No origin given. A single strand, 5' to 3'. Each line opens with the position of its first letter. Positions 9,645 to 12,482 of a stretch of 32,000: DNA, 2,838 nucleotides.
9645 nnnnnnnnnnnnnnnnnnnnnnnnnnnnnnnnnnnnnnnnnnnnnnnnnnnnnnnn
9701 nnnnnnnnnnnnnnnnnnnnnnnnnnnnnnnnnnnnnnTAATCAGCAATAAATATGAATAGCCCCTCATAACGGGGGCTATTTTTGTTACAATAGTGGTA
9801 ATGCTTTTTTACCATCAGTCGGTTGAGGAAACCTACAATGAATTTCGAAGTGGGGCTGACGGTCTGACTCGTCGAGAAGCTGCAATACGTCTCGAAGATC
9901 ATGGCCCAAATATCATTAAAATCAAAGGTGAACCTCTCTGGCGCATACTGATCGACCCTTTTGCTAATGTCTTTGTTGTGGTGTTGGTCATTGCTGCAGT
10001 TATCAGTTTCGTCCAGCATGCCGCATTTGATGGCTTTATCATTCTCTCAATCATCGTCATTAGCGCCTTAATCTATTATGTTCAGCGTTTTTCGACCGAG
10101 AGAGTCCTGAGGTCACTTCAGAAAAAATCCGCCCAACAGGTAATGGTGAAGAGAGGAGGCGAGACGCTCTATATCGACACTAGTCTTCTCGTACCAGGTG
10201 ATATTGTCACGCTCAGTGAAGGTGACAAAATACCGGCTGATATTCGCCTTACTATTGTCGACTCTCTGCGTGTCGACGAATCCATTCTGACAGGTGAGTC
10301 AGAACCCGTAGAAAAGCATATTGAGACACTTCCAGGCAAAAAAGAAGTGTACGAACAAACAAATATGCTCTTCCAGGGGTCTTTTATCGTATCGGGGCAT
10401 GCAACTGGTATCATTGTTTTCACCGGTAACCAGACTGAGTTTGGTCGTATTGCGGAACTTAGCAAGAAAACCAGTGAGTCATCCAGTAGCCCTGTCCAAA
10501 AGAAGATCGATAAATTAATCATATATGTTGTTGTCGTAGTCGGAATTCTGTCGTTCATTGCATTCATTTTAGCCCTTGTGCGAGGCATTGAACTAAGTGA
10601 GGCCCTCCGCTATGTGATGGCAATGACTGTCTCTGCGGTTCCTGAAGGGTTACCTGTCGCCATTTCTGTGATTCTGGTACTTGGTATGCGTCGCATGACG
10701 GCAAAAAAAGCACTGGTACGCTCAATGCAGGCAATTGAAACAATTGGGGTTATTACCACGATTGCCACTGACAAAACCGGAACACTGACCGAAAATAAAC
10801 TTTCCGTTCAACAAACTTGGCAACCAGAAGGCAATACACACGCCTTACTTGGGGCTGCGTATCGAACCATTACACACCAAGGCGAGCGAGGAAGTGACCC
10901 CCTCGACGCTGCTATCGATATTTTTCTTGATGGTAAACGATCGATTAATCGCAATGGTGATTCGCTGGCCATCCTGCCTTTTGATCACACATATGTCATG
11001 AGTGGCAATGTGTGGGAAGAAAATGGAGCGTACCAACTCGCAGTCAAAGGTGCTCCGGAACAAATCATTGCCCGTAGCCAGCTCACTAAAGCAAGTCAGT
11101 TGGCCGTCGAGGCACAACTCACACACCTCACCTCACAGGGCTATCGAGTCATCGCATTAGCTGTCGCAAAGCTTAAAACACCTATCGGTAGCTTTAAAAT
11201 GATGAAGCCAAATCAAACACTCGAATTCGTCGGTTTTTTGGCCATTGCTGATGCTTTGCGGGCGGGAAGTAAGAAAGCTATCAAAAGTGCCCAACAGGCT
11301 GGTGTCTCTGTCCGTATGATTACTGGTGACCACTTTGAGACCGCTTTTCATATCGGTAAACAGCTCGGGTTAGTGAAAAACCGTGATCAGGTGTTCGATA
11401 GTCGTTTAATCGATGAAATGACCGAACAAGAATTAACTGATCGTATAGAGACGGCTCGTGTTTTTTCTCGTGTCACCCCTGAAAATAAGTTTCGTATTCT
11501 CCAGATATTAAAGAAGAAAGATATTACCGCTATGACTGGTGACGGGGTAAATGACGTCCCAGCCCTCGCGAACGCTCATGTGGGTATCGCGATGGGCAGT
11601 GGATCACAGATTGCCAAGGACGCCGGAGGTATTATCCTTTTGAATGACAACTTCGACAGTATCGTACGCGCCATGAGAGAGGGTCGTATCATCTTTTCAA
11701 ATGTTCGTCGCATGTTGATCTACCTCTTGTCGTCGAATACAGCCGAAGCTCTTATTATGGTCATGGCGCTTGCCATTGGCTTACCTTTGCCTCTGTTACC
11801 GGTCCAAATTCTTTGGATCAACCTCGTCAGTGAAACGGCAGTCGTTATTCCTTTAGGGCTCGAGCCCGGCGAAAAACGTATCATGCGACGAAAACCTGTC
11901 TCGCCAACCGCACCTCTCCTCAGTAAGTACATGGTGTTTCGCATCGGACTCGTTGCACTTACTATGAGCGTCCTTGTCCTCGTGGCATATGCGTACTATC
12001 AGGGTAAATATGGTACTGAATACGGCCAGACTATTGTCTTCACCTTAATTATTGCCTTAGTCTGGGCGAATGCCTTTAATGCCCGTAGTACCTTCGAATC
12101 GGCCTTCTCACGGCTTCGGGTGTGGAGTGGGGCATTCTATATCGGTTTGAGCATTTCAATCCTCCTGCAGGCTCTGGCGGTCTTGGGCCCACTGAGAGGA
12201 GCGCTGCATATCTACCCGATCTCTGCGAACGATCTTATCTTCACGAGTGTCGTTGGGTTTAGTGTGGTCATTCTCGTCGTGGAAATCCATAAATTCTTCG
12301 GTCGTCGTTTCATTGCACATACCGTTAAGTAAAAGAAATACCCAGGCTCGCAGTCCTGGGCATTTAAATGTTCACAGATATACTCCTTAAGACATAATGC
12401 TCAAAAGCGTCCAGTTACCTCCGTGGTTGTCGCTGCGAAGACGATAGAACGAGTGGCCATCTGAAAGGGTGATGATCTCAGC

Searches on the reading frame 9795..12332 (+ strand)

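Call 3: search_protein_families(library=pfam, proteins=[window:9795-12332:+], max_evalue=0.1)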
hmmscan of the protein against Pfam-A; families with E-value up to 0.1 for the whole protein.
window:9795-12332:+ (845 aa): 6 families
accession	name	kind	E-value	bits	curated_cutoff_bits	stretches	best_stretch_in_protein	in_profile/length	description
PF00122.25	E1-E2_ATPase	-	3.4e-47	160.7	28.1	1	112-303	3-180/181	E1-E2 ATPase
PF00689.26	Cation_ATPase_C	-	4.4e-38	131.2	27.3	1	664-835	1-175/175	Cation transporting ATPase, C-terminus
PF00702.32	Hydrolase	-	4.6e-17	63.5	26.4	1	320-595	1-191/191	haloacid dehalogenase-like hydrolase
PF00690.31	Cation_ATPase_N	-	5.8e-17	61.6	20.4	1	6-71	2-69/69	Cation transporter/ATPase, N-terminus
PF08282.18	Hydrolase_3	-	1.6e-05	25.2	20.9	1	576-627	204-255/255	haloacid dehalogenase-like hydrolase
PF13246.12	Cation_ATPase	-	0.0044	17.4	21.7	1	382-428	40-88/91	Cation transport ATPase (P-type)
